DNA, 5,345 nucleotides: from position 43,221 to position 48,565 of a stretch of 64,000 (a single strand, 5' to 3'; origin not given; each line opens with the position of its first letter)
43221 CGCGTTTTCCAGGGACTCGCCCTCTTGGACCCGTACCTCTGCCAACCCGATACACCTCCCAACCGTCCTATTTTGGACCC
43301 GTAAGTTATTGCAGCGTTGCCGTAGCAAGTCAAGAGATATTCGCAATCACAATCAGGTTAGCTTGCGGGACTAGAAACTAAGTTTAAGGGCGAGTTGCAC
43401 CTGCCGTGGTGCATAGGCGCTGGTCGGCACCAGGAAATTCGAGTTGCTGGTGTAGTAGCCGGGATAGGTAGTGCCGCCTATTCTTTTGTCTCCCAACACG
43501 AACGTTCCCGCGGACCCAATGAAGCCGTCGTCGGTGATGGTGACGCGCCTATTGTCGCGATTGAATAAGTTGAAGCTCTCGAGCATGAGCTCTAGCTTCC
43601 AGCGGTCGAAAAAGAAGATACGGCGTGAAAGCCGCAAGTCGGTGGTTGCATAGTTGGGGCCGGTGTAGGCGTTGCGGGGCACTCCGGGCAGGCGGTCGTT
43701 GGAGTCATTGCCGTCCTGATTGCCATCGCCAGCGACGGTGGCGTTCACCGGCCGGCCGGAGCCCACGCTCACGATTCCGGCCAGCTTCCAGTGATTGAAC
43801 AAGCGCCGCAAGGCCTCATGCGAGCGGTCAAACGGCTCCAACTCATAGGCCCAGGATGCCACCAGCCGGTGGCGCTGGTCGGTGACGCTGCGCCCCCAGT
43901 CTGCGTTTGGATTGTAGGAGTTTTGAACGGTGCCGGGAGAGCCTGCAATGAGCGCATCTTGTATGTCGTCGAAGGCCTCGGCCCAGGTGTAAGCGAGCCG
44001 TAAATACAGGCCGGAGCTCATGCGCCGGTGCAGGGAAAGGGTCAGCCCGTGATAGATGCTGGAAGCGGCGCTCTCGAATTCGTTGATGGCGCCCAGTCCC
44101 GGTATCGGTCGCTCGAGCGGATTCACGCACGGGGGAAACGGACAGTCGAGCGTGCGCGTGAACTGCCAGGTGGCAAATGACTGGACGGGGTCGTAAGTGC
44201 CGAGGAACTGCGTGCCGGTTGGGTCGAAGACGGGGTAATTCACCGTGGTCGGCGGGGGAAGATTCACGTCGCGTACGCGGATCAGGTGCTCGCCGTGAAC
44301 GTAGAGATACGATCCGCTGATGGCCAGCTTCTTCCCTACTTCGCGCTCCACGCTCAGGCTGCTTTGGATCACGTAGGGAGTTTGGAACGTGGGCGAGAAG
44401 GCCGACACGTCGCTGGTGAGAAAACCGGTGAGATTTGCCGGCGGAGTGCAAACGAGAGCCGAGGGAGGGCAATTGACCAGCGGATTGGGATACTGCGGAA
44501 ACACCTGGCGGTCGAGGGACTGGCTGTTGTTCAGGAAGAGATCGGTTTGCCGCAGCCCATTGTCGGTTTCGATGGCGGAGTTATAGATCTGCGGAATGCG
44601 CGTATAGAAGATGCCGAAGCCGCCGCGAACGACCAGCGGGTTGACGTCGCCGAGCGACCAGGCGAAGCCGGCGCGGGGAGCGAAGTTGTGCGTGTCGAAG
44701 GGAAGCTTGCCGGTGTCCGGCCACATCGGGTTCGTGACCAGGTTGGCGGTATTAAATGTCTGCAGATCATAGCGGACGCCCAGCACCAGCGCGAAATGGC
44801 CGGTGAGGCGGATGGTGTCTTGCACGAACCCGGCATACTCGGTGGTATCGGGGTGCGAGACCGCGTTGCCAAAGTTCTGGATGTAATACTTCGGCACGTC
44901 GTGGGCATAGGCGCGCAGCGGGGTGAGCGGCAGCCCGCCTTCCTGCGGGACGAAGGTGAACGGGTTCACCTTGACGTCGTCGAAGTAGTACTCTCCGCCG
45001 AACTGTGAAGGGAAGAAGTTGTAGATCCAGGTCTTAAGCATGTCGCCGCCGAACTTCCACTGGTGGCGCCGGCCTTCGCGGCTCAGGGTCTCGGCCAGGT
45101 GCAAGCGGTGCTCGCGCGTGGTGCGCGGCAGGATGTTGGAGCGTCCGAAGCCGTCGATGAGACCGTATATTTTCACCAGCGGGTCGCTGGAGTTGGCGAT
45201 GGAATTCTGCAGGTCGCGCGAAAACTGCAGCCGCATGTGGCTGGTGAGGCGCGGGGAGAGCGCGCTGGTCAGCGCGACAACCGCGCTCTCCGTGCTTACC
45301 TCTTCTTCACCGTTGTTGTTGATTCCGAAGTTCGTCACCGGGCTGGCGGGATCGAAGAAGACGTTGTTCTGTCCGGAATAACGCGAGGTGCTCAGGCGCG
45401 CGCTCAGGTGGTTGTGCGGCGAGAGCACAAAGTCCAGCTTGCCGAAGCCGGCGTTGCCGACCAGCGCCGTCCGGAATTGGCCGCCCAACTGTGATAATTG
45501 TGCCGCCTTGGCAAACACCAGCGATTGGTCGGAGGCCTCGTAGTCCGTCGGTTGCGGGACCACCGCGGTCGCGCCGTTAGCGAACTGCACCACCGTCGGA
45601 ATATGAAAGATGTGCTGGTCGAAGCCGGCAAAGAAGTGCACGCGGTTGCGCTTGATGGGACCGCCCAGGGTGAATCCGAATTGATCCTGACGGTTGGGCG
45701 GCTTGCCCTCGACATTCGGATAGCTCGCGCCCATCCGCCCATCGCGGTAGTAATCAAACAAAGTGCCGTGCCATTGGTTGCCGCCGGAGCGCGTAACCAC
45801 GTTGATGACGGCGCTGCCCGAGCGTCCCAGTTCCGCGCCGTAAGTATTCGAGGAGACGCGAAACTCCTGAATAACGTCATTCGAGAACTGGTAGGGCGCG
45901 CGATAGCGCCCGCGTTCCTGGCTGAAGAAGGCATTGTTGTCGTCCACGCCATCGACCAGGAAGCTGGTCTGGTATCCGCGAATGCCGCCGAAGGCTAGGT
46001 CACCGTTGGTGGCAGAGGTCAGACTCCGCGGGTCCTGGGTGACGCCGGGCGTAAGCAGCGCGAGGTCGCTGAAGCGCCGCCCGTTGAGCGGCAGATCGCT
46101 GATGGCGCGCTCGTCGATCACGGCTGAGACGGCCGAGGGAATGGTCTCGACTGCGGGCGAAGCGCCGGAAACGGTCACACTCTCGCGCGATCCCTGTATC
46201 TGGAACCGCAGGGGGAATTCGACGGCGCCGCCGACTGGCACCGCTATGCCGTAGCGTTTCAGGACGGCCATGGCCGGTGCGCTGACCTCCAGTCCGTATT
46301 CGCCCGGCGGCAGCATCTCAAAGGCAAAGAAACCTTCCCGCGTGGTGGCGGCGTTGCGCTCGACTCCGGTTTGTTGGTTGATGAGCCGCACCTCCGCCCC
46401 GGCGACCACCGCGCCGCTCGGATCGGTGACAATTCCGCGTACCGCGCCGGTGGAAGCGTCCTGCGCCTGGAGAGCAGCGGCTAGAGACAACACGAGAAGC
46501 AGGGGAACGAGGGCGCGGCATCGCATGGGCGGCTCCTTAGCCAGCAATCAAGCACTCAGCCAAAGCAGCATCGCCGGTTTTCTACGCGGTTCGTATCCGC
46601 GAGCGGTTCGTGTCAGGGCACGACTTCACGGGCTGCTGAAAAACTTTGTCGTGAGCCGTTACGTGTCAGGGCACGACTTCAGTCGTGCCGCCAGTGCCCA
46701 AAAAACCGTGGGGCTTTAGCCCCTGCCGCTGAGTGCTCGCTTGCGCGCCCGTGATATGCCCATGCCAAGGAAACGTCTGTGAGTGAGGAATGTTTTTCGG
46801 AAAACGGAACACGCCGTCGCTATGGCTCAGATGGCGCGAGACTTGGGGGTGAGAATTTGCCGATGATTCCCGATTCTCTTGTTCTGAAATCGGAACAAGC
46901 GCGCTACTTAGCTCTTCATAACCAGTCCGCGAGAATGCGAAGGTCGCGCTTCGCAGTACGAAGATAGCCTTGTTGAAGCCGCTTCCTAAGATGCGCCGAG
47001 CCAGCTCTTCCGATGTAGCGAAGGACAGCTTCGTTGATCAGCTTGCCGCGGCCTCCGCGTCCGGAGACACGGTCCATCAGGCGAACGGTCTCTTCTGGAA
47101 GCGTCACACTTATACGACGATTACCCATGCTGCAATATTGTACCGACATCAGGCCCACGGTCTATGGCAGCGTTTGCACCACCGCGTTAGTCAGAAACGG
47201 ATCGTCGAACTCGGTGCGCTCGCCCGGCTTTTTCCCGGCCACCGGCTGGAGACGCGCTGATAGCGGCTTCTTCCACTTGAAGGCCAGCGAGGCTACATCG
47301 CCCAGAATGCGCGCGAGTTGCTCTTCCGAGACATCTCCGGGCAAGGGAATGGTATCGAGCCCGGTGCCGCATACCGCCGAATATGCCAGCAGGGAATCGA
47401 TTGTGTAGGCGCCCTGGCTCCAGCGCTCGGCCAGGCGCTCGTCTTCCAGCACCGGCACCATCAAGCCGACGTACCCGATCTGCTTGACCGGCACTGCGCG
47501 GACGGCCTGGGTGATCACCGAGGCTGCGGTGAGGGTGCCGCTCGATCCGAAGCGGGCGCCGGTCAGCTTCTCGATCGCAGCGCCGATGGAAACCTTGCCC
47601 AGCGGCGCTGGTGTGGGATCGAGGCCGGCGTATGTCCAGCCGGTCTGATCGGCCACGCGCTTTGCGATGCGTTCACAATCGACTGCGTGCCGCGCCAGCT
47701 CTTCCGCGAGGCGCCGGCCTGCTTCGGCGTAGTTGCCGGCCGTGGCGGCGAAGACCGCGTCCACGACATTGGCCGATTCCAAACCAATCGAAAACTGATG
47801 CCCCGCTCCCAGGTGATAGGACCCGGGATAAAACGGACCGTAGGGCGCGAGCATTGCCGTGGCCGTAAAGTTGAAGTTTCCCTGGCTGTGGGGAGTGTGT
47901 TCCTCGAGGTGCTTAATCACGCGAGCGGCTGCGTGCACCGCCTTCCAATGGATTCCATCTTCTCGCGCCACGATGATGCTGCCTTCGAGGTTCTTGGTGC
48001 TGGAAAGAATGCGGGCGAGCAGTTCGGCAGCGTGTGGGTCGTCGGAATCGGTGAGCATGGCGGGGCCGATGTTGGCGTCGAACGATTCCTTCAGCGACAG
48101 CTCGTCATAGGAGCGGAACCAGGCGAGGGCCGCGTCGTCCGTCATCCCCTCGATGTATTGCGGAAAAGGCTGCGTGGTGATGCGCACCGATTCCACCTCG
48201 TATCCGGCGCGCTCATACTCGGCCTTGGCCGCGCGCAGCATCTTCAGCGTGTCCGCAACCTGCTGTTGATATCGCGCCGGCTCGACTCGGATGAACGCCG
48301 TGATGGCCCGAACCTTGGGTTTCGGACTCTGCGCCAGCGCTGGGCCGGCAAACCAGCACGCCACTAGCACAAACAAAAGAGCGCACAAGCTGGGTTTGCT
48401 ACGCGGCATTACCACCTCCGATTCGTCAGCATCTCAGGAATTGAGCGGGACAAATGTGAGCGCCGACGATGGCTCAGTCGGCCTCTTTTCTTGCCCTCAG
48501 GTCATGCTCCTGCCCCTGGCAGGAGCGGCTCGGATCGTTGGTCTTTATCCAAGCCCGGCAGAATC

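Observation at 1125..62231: About 25 intergenic hairpins share one architecture (arms of 3-4 tandem 7-8 nt words) but use different words at different loci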

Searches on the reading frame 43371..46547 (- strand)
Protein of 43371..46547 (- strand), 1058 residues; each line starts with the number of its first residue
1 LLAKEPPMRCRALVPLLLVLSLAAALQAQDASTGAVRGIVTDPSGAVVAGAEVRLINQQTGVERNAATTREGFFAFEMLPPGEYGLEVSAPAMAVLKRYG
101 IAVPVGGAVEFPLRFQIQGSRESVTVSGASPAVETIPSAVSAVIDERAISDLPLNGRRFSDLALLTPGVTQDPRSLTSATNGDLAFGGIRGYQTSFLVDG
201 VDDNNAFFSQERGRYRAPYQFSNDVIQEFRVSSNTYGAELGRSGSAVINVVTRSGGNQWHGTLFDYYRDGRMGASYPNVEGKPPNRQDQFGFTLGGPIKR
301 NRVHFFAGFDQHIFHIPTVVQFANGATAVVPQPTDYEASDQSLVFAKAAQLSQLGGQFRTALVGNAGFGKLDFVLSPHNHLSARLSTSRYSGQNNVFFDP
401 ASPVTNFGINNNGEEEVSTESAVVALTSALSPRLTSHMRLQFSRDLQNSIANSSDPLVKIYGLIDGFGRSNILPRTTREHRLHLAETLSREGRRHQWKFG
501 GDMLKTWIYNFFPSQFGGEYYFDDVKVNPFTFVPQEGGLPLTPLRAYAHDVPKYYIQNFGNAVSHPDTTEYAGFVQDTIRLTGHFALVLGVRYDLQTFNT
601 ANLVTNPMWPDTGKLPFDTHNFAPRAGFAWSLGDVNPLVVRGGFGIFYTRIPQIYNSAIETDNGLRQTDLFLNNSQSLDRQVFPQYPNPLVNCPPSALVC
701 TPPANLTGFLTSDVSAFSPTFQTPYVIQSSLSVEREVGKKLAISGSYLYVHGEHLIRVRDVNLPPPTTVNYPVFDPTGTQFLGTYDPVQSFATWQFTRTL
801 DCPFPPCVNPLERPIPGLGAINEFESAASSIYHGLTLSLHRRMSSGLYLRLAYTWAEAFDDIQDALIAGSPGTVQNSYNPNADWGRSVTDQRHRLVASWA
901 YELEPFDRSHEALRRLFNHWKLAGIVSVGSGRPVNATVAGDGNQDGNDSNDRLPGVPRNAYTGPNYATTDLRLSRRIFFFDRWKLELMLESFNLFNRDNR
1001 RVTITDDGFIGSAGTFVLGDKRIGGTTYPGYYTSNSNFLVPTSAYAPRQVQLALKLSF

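Call 6: search_protein_families(library=pfam, proteins=[window:43371-46547:-])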
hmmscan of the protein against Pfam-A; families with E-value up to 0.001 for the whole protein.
window:43371-46547:- (1058 aa): 5 families
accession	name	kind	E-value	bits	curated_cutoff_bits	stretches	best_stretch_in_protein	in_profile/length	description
PF25183.1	OMP_b-brl_4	-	6.6e-106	356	30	3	321-948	121-727/838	Outer membrane beta barrel domain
PF13620.12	CarboxypepD_reg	-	7.4e-17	61.9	32.3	1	36-110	2-76/82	Carboxypeptidase regulatory-like domain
PF00593.30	TonB_dep_Rec_b-barrel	-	1.8e-08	35.1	27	1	419-645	60-238/436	TonB dependent receptor-like, beta-barrel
PF17210.9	SdrD_B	-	0.00019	22.1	29.7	1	42-93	18-69/112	SdrD B-like domain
PF07715.20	Plug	-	0.00088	20.2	23.9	0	134-244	3-103/107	TonB-dependent Receptor Plug Domain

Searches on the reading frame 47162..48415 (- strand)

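Call 103: search_protein_families(library=pfam, proteins=[window:47162-48415:-], max_evalue=0.0001)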
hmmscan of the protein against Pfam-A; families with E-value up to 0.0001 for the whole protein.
window:47162-48415:- (417 aa): 1 family
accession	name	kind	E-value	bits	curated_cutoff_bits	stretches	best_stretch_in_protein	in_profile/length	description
PF05167.17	DUF711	-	2.2e-75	254.5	25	1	32-403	7-406/413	Uncharacterised ACR (DUF711)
